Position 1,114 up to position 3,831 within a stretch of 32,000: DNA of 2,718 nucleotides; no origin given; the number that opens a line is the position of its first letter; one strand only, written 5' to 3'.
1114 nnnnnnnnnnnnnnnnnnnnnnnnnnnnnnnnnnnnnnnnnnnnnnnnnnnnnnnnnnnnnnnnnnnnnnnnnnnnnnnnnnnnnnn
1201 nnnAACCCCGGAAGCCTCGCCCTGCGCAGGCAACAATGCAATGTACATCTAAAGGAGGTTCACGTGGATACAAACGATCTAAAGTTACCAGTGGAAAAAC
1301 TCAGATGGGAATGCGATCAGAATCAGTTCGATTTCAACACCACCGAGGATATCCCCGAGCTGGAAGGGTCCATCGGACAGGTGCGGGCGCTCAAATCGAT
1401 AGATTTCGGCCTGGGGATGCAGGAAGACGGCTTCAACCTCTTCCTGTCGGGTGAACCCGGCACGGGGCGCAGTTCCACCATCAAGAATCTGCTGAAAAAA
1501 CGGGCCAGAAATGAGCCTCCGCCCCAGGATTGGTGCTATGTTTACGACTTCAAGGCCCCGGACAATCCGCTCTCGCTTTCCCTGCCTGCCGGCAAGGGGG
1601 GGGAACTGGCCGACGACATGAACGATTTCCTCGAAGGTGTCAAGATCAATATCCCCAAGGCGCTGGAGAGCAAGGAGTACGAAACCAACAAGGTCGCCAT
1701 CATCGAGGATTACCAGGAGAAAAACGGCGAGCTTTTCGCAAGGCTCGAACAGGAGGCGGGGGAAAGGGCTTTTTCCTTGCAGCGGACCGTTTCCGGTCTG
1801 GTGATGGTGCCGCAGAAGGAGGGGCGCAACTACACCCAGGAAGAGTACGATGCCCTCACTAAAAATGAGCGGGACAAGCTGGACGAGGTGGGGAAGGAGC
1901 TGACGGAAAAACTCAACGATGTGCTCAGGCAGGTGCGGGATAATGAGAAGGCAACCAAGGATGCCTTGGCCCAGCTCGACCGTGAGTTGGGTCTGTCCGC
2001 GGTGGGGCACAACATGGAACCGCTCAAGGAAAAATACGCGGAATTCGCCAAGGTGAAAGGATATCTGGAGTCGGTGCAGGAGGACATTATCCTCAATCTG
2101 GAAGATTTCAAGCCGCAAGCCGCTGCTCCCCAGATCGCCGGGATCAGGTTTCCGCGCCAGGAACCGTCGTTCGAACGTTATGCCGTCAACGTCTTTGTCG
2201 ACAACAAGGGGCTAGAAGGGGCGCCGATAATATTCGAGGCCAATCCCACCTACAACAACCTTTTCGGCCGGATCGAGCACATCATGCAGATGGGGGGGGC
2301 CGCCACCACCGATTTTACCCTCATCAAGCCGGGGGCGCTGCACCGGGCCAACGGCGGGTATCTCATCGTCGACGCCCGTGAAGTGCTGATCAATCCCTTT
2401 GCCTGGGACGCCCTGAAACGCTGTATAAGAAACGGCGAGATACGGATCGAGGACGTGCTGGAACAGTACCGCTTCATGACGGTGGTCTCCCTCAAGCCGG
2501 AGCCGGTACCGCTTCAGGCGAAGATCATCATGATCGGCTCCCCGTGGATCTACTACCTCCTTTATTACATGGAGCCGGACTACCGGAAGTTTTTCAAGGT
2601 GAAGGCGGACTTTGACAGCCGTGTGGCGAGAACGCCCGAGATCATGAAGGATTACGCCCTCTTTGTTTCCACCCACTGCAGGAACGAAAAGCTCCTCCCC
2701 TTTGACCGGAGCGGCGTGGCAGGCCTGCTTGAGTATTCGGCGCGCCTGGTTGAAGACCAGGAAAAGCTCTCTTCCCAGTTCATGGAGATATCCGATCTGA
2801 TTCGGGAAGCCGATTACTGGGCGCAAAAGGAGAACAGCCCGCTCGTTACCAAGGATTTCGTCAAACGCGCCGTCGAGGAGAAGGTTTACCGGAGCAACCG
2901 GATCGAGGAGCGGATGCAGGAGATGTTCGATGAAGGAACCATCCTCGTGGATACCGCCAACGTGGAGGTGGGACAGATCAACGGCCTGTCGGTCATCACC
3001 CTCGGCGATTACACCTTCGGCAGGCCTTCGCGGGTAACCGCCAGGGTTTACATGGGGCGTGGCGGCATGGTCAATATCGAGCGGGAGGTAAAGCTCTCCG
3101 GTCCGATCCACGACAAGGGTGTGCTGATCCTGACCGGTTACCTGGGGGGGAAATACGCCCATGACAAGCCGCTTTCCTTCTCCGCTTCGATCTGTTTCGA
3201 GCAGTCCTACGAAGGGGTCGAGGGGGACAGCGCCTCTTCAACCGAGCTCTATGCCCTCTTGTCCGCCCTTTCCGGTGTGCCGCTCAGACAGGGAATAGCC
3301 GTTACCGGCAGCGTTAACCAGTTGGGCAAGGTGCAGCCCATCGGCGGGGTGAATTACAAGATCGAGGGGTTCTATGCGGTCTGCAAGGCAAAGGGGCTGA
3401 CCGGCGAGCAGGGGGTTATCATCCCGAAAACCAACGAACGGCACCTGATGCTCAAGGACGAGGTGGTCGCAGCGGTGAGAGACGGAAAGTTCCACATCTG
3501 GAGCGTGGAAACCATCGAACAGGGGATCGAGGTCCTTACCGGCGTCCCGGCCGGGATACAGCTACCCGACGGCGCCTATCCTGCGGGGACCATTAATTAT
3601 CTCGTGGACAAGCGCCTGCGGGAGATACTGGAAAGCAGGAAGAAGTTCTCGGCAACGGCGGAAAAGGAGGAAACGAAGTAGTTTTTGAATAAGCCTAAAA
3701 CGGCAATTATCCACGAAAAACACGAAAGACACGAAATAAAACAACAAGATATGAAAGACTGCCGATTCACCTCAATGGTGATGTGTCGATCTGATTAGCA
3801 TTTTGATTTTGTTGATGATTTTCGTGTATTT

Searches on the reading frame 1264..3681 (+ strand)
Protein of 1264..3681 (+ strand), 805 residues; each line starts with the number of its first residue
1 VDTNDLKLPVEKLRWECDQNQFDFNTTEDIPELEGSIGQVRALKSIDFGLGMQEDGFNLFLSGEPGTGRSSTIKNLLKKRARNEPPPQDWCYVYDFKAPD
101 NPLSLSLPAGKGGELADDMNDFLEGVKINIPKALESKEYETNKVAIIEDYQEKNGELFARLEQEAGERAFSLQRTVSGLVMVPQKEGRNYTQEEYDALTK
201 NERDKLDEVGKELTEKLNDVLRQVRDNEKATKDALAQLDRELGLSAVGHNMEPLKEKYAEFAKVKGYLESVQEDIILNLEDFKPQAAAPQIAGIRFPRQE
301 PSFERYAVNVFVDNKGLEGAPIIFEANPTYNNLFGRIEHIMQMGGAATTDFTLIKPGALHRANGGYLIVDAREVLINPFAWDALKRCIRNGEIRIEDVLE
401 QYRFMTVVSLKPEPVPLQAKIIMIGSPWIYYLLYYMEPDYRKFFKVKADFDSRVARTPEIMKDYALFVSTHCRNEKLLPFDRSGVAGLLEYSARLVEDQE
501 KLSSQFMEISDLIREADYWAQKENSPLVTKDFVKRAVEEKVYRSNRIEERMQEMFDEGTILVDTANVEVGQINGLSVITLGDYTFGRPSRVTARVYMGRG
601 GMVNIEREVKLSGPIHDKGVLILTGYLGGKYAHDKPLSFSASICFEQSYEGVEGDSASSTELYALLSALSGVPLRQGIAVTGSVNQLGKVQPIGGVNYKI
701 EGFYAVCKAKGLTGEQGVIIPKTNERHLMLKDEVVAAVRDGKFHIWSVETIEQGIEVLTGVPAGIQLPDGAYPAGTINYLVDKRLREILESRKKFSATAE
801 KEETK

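Call 57: search_protein_families(library=pfam, proteins=[window:1264-3681:+], max_evalue=0.00001)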
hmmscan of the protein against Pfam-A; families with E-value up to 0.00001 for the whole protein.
window:1264-3681:+ (805 aa): 5 families
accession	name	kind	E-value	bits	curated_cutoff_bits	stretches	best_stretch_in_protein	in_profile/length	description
PF13654.12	AAA_32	-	4.1e-56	189.1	21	1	318-451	1-133/133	LonB-like, AAA domain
PF20436.4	LonB_AAA-LID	-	8e-27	93.5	22.4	1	479-543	1-65/65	Archaeal LonB, AAA+ ATPase LID domain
PF20437.3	LonC_helical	-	1.5e-14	54.1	24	1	89-122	1-34/34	Lon-like LonC helical domain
PF05362.19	Lon_C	-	5.3e-10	39.6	21.1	1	653-756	108-200/205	Lon protease (S16) C-terminal proteolytic domain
PF16043.11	DUF4795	-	3.9e-06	26.8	34.8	1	199-263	79-143/208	Domain of unknown function (DUF4795)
